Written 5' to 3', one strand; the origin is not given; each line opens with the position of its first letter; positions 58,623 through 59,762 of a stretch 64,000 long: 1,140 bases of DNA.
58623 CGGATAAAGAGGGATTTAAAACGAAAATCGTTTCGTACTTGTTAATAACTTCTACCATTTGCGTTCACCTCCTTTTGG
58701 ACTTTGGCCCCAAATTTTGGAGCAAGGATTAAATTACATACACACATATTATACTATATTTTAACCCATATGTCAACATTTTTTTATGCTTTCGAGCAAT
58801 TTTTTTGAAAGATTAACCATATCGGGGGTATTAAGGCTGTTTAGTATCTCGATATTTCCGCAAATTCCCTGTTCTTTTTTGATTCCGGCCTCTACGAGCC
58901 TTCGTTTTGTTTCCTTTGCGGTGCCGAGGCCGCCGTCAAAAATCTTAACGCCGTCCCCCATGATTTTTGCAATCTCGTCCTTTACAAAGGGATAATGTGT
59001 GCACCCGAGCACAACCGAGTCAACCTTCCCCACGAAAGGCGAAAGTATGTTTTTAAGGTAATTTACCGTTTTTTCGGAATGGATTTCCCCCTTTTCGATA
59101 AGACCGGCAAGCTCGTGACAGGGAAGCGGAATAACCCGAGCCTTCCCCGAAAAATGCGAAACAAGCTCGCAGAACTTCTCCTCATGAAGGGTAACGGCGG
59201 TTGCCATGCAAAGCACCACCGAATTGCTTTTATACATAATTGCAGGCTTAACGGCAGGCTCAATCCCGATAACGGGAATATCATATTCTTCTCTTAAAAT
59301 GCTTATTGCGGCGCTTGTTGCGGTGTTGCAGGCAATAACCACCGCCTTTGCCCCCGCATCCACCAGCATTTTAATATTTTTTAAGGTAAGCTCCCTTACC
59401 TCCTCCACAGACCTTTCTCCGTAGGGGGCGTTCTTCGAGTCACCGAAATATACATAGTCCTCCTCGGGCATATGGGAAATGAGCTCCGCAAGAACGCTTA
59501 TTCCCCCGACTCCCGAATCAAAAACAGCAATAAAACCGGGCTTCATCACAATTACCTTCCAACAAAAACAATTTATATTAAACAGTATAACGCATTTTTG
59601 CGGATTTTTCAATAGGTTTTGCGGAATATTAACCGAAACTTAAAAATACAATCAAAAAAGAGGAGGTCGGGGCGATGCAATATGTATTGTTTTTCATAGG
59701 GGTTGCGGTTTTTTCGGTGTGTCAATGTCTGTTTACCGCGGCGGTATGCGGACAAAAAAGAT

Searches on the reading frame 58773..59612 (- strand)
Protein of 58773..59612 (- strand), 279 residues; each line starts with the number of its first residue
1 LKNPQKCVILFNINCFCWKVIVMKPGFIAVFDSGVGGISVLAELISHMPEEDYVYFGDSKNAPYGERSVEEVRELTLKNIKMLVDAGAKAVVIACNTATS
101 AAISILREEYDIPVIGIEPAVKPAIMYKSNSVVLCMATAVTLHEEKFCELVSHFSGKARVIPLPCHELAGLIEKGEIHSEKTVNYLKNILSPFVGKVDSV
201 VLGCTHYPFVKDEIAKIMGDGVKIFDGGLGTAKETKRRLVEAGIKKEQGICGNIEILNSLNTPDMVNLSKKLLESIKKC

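Call 59: search_protein_families(library=pfam, proteins=[window:58773-59612:-], max_evalue=0.00001)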
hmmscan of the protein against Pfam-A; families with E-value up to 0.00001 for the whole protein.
window:58773-59612:- (279 aa): 1 family
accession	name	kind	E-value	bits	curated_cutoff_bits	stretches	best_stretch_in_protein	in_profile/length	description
PF01177.27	Asp_Glu_race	-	3.1e-18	66.8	31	1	47-228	24-204/211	Asp/Glu/Hydantoin racemase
